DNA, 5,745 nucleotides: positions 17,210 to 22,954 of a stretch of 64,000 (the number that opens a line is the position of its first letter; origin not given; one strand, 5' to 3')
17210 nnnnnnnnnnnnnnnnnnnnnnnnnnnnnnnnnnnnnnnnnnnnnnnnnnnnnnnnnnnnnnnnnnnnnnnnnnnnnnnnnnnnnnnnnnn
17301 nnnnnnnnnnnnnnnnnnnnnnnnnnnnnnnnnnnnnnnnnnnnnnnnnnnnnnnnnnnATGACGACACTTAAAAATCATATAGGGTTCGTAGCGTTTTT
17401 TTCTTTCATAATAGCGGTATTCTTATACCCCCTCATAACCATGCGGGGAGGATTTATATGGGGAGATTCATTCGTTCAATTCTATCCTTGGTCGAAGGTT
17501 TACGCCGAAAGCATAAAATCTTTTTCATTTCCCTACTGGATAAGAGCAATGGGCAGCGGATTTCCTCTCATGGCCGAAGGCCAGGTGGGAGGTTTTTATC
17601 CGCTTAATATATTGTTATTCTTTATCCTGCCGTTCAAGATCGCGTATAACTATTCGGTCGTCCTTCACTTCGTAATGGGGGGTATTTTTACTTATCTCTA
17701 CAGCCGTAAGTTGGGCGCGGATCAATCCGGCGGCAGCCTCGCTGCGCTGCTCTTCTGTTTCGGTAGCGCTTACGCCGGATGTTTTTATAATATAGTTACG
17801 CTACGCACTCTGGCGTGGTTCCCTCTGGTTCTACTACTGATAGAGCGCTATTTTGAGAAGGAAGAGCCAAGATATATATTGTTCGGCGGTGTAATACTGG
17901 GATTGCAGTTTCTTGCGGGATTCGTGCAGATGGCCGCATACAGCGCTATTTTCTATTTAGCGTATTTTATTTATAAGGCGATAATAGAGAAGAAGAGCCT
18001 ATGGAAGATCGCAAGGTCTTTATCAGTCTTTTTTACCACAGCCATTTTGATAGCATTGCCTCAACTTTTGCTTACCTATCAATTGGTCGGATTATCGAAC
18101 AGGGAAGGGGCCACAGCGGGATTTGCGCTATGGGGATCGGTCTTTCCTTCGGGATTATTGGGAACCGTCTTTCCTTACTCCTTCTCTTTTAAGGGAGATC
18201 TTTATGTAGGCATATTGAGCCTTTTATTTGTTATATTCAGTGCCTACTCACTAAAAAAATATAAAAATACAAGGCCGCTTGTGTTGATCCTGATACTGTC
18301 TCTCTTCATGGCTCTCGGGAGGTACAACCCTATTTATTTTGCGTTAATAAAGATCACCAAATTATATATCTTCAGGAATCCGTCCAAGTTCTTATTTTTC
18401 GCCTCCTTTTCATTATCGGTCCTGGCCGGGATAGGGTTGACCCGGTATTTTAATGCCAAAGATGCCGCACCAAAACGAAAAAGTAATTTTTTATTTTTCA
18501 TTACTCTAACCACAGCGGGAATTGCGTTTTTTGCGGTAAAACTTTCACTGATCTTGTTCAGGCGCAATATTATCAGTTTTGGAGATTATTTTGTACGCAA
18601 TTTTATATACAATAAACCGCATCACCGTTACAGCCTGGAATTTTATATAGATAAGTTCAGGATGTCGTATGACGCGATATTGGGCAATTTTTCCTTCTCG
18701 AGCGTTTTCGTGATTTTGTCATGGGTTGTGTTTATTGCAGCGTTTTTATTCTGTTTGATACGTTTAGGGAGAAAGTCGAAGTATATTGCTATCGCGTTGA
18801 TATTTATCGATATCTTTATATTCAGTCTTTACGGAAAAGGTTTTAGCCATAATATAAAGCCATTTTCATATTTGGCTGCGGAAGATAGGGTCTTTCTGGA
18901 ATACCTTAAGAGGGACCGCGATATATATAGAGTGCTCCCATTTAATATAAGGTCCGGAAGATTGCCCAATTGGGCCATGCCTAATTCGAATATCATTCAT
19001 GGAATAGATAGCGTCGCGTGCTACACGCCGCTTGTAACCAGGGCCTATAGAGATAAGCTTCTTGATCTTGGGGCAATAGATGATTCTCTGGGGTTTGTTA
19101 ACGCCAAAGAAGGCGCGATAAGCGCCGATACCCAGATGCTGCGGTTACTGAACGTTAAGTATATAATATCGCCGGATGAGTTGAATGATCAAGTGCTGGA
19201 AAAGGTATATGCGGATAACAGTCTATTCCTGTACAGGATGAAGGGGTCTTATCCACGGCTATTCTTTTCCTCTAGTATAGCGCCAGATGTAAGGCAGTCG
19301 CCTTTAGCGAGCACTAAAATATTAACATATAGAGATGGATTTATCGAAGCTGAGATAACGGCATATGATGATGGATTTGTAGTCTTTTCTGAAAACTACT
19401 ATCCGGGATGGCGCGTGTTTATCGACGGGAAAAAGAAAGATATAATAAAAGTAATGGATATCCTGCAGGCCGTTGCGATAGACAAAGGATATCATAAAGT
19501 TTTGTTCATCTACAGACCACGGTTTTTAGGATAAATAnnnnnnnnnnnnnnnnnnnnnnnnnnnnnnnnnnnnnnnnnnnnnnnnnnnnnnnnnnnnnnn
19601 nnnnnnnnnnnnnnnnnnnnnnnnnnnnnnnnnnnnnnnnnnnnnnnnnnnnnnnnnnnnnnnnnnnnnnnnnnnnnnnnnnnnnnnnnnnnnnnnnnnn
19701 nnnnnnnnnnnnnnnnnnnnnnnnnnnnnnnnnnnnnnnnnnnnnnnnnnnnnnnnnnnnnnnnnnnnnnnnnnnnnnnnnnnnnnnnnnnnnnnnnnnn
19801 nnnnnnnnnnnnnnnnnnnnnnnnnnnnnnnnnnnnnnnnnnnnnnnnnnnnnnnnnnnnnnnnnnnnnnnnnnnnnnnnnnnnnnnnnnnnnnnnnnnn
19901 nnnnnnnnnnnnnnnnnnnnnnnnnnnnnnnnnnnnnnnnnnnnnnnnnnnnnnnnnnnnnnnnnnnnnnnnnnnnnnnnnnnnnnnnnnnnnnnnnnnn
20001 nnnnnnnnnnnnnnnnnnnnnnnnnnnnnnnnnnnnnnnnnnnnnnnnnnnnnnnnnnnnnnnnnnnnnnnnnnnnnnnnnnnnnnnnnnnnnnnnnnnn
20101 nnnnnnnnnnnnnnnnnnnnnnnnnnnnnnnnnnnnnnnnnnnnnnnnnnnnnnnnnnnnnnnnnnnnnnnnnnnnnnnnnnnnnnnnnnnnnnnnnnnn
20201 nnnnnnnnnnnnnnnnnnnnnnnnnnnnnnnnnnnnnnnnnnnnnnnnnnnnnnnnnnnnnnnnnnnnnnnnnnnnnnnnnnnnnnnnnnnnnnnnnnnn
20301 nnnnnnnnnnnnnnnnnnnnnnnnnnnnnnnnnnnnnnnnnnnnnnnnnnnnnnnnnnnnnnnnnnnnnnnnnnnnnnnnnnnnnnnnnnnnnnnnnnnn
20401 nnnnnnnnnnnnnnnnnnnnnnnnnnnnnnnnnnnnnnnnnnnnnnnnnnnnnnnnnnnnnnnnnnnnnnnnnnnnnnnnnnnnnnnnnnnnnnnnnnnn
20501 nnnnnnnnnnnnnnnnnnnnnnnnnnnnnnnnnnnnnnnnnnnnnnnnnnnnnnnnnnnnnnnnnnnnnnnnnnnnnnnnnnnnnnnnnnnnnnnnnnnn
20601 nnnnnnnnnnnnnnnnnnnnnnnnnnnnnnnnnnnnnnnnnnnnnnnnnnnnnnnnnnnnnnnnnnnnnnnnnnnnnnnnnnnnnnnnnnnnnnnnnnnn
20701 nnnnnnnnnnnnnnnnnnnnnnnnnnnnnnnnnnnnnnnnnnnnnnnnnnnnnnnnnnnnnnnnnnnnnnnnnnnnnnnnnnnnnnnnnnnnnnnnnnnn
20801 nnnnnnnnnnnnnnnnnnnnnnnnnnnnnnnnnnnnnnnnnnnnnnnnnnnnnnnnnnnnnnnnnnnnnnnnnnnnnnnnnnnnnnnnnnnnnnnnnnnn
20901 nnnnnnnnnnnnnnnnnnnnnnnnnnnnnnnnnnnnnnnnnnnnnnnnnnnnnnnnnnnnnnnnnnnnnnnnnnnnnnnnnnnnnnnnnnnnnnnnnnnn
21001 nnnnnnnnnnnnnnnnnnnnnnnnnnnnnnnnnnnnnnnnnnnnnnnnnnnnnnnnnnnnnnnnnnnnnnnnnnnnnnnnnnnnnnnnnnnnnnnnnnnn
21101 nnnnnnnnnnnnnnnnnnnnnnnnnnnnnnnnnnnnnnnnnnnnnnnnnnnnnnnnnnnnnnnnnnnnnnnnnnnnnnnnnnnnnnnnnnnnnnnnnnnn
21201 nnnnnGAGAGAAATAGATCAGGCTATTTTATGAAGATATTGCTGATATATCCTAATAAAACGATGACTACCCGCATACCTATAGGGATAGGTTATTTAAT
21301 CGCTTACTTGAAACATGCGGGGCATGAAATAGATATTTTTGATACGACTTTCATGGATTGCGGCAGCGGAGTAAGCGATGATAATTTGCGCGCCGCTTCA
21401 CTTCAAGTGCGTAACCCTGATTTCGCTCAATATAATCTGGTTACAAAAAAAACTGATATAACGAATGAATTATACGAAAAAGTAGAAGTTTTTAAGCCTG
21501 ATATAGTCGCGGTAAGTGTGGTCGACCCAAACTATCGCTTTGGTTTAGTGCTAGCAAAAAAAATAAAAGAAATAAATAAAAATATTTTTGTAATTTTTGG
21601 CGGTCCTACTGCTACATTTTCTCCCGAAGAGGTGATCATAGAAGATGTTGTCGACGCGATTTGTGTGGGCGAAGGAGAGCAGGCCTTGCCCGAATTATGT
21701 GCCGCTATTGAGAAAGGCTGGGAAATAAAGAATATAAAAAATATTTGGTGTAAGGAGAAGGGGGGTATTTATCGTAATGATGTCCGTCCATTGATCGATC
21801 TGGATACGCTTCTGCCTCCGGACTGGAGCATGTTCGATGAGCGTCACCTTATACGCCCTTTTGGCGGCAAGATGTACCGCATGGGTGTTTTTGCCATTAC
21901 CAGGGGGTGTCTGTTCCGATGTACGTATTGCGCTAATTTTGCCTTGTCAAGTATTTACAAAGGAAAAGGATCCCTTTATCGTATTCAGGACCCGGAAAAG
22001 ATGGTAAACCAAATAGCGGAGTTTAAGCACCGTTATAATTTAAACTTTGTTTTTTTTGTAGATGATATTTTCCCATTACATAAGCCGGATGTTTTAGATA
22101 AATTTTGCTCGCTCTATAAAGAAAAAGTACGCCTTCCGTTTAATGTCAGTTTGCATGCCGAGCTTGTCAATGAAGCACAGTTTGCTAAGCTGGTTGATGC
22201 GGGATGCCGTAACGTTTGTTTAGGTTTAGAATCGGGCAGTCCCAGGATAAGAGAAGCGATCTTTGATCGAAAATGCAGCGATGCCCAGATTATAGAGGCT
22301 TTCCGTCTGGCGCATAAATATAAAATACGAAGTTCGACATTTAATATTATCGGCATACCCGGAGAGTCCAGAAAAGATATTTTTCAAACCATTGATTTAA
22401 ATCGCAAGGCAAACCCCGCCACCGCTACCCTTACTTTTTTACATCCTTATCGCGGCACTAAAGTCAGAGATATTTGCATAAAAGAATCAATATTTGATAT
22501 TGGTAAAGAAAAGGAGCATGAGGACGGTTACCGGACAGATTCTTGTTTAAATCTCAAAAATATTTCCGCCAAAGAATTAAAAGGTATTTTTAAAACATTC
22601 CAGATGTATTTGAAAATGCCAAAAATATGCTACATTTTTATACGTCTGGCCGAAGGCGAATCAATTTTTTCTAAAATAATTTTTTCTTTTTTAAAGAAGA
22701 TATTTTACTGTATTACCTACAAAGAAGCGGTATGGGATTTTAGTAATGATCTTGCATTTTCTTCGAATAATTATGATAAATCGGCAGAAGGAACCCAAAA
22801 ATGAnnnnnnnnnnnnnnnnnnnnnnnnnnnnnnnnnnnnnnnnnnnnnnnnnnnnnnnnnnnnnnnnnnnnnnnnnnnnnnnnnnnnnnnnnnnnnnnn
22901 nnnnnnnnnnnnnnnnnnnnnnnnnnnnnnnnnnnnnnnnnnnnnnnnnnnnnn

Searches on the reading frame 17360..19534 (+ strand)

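Call 67: search_protein_families(library=pfam, proteins=[window:17360-19534:+], max_evalue=0.001)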
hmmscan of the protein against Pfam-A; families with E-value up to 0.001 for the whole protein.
window:17360-19534:+ (724 aa): 1 family
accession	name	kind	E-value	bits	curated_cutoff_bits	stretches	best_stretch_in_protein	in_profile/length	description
PF09586.16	YfhO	-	1.7e-21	76.8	28.5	2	32-644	26-601/835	Bacterial membrane protein YfhO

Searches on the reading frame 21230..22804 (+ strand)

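Call 68: search_protein_families(library=pfam, proteins=[window:21230-22804:+], max_evalue=0.001)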
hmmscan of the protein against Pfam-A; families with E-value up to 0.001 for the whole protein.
window:21230-22804:+ (524 aa): 3 families
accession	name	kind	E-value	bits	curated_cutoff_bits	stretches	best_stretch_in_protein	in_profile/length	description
PF04055.27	Radical_SAM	-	4.8e-25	89.1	29.5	1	223-390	3-165/166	Radical SAM superfamily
PF02310.24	B12-binding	-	2.2e-17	63.5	32.1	1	17-156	14-120/121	B12 binding domain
PF19864.5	Radical_SAM_N2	-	8.1e-06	25.8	29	1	118-163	86-128/151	Radical SAM proteins, N-terminal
